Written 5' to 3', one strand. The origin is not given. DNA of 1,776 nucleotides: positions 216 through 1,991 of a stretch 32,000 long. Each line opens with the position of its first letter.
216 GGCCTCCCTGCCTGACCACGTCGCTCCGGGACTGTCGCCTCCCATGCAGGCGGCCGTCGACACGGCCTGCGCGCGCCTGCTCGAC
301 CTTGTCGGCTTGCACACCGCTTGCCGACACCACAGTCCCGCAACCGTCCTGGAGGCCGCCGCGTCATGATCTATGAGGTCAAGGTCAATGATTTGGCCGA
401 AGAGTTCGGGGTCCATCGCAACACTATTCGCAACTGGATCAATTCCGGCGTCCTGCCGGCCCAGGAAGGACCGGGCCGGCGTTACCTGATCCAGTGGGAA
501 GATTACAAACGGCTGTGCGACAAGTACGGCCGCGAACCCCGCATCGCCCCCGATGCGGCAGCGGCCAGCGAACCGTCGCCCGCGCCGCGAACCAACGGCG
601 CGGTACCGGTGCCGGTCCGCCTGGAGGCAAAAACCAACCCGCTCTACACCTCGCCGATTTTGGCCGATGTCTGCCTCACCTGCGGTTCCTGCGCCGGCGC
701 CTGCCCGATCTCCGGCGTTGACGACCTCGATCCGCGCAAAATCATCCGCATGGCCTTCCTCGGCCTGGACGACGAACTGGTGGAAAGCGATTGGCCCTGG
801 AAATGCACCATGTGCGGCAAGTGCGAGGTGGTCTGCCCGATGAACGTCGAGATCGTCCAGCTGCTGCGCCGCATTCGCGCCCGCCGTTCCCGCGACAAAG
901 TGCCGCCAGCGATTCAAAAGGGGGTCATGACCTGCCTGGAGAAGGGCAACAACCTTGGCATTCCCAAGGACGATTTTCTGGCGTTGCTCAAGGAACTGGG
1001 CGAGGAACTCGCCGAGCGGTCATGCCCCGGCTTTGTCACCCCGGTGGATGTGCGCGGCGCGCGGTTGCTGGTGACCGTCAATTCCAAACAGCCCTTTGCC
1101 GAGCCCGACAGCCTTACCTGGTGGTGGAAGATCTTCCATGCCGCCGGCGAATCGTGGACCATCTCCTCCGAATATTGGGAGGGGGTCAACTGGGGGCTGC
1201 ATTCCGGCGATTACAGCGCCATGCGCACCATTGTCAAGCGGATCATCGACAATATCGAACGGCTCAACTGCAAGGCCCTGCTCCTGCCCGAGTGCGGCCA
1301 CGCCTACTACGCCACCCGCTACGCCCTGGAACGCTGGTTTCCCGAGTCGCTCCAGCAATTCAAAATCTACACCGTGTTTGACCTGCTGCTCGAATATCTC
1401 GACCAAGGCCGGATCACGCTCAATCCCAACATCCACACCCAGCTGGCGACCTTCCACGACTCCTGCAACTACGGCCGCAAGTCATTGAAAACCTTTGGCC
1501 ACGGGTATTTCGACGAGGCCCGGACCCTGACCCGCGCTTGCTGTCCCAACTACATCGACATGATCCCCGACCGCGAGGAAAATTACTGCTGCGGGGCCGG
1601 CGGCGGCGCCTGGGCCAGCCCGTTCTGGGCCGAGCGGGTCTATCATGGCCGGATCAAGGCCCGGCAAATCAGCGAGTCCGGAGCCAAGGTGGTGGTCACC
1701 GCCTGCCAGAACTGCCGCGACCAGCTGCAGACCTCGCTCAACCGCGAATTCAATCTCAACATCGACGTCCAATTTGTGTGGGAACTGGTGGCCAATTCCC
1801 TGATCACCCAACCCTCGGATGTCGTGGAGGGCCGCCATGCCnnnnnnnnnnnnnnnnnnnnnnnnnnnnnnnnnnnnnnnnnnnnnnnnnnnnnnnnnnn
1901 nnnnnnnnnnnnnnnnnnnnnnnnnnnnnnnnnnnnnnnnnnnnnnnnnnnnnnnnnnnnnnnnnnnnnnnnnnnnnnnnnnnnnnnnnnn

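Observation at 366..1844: DNA-binding HTH fused to an HdrD-like heterodisulfide-reductase-type protein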

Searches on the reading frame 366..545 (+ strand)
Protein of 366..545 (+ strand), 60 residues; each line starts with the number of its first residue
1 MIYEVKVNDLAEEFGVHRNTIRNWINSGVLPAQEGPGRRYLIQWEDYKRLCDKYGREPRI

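Call 79: search_solved_structures(query=A2, max_evalue=1, show_alignments=3)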
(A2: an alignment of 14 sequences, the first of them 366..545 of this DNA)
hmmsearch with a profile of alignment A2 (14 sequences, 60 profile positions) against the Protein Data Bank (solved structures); distinct sequences matched with E-value up to 1: 18.
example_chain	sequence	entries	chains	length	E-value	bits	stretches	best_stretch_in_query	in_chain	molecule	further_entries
4j2n_A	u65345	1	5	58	0.00014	24.6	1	6-45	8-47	Gp37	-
6hlk_A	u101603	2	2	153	0.0043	19.9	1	8-29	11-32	Redirecting phage packaging protein C (RppC)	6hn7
2eby_A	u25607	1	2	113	0.01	18.7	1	4-28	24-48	Putative HTH-type transcriptional regulator ybaQ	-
5i41_B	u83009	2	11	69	0.013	18.3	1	7-48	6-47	Chromosome-anchoring protein RacA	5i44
4ua1_A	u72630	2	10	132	0.015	18.2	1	4-43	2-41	Regulatory protein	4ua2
3bd1_A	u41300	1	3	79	0.016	18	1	7-34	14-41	Cro protein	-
8q4d_A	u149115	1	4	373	0.048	16.5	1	5-35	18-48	Putative transposase for insertion sequence element IS5376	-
8b4h_A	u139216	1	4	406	0.056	16.3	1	5-35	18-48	Putative transposase for insertion sequence element IS5376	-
4egy_A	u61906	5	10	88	0.069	16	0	8-25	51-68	Arabinose metabolism transcriptional repressor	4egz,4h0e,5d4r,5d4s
2jn6_A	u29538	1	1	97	0.13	15.2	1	8-25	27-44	Protein Cgl2762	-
6amk_A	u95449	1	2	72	0.37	13.7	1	9-42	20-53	Putative DNA-binding protein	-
7lw0_A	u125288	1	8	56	0.62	13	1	4-32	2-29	Terminase small subunit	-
6ama_A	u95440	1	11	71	0.81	12.6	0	9-42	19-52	Putative DNA-binding protein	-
6zyw_B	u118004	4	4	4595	0.86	12.5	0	8-26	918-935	Outer arm dynein beta heavy chain | Dynein beta heavy chain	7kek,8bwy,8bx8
7k5b_B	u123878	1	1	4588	0.86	12.5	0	8-26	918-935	Outer arm dynein beta heavy chain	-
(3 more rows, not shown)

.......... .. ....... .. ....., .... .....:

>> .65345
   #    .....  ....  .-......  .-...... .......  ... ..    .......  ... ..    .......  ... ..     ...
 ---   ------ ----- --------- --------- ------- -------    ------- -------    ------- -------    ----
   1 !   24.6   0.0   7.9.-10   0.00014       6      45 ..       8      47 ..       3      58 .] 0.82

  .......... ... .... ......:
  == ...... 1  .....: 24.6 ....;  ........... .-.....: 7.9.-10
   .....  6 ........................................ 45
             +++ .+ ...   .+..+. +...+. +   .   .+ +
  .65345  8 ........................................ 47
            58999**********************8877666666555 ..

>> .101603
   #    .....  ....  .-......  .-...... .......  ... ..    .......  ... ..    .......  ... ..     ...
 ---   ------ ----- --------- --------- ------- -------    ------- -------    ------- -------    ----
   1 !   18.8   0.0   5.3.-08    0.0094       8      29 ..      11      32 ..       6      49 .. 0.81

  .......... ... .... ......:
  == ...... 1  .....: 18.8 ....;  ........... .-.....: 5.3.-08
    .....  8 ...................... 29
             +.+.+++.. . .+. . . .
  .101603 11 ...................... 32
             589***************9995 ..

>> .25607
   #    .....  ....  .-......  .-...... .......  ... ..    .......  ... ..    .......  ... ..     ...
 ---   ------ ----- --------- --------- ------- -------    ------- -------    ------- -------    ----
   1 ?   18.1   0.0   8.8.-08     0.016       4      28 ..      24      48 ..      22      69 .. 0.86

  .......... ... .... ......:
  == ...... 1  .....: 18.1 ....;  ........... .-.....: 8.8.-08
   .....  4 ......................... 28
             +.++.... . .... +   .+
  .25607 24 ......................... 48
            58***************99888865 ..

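Call 82: predict_structure(alignment_id=A2)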
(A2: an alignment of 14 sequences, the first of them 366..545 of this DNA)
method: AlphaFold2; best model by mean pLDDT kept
length: 60 residues; sequences in the alignment: 14
mean_pLDDT: 88.7   pTM: 0.67
mean pLDDT of the five models: 88.7, 88.4, 86.9, 86.9, 86.5
residues with pLDDT >= 90: 30; 70-90: 29; 50-70: 1; < 50: 0
segments of 3 or more residues with pLDDT < 50: none
pLDDT, mean of each block of 10 residues (from residue 1): 89 91 91 89 91 82
secondary structure, 60 per line:
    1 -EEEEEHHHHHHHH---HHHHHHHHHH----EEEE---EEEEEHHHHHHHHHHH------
elements in order: E2-6 H7-14 H18-27 E32-35 E39-43 H44-54

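Call 84: fold_search(model_id=the predicted structure, library=pdb)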
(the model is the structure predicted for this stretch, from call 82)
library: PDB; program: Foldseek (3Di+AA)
matches with E <= 10: 1142; with E <= 0.001: 0
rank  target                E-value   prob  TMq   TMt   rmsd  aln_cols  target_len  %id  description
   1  5i44_B                9.2e-03  1.00  0.57  0.52   4.1        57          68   26  Structure of RacA-DNA complex; P21 form (released 2016-05-04)
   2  5i44_K                9.8e-03  1.00  0.63  0.59   2.7        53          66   28  Structure of RacA-DNA complex; P21 form (released 2016-05-04)
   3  5i44_A                1.2e-02  1.00  0.63  0.58   2.6        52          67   29  Structure of RacA-DNA complex; P21 form (released 2016-05-04)
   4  5i44_I                1.2e-02  1.00  0.62  0.58   2.6        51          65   29  Structure of RacA-DNA complex; P21 form (released 2016-05-04)
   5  5i44_G                2.4e-02  0.99  0.58  0.52   5.2        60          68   25  Structure of RacA-DNA complex; P21 form (released 2016-05-04)
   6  6amk_B                2.5e-02  1.00  0.67  0.76   2.2        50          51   18  Structure of Streptomyces venezuelae BldC-whiI opt complex (released 2018-03-28)
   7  4j2n_A                2.5e-02  1.00  0.63  0.69   2.2        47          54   26  Crystal Structure of mycobacteriophage Pukovnik Xis (released 2013-10-23)
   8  6ama_A                3.1e-02  1.00  0.65  0.71   2.2        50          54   18  Structure of S. coelicolor/S. venezuelae BldC-smeA-ssfA complex to 3.09 Angstrom (released 2018-03-28)
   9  6amk_A                3.1e-02  1.00  0.65  0.73   2.3        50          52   18  Structure of Streptomyces venezuelae BldC-whiI opt complex (released 2018-03-28)
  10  5i41                  3.1e-02  0.98  0.56  0.51   5.2        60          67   25  Structure of the apo RacA DNA binding domain (released 2016-05-04)
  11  5d90_C                4.3e-02  0.96  0.54  0.29   5.3        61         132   16  Crystal structure of HiNmlR, a MerR family regulator lacking the sensor domain, bound to promoter DNA (released 2016-06-29)
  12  7lw0_A                5.3e-02  0.98  0.56  0.60   3.4        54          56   30  Structural and Biochemical Insight into Assembly of Molecular Motors Involved in Viral DNA Packaging (released 2022-03-02)
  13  4j2n_C                6.1e-02  1.00  0.63  0.67   2.1        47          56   26  Crystal Structure of mycobacteriophage Pukovnik Xis (released 2013-10-23)
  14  6ama_B                6.1e-02  1.00  0.66  0.71   2.3        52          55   17  Structure of S. coelicolor/S. venezuelae BldC-smeA-ssfA complex to 3.09 Angstrom (released 2018-03-28)
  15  6ama_H                6.1e-02  1.00  0.64  0.69   2.3        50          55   18  Structure of S. coelicolor/S. venezuelae BldC-smeA-ssfA complex to 3.09 Angstrom (released 2018-03-28)
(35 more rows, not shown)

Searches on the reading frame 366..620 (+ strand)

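Call 4: search_protein_families(library=ncbifam, proteins=[window:366-620:+], max_evalue=0.01)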
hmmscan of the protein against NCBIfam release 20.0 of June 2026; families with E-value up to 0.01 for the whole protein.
window:366-620:+ (85 aa): 3 families
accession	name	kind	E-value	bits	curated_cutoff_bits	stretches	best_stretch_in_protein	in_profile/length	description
TIGR01764.1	excise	domain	1.8e-05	25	28.8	1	9-46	6-42/49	excisionase family DNA-binding protein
NF033518.0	transpos_IS607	equivalog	0.00053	19.6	110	1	9-53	2-46/187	IS607 family transposase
NF046037.1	carphisopro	domain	0.00068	19.8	38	1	8-33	12-37/54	carph-isopro domain-containing protein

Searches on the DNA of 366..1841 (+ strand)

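Call 71: search_rna_families(source=L018, start=9250, end=9650, threshold=evalue, max_evalue=1)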
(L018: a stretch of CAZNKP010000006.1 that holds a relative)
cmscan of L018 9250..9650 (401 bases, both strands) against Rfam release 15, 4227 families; matches with E-value up to 1: 0.
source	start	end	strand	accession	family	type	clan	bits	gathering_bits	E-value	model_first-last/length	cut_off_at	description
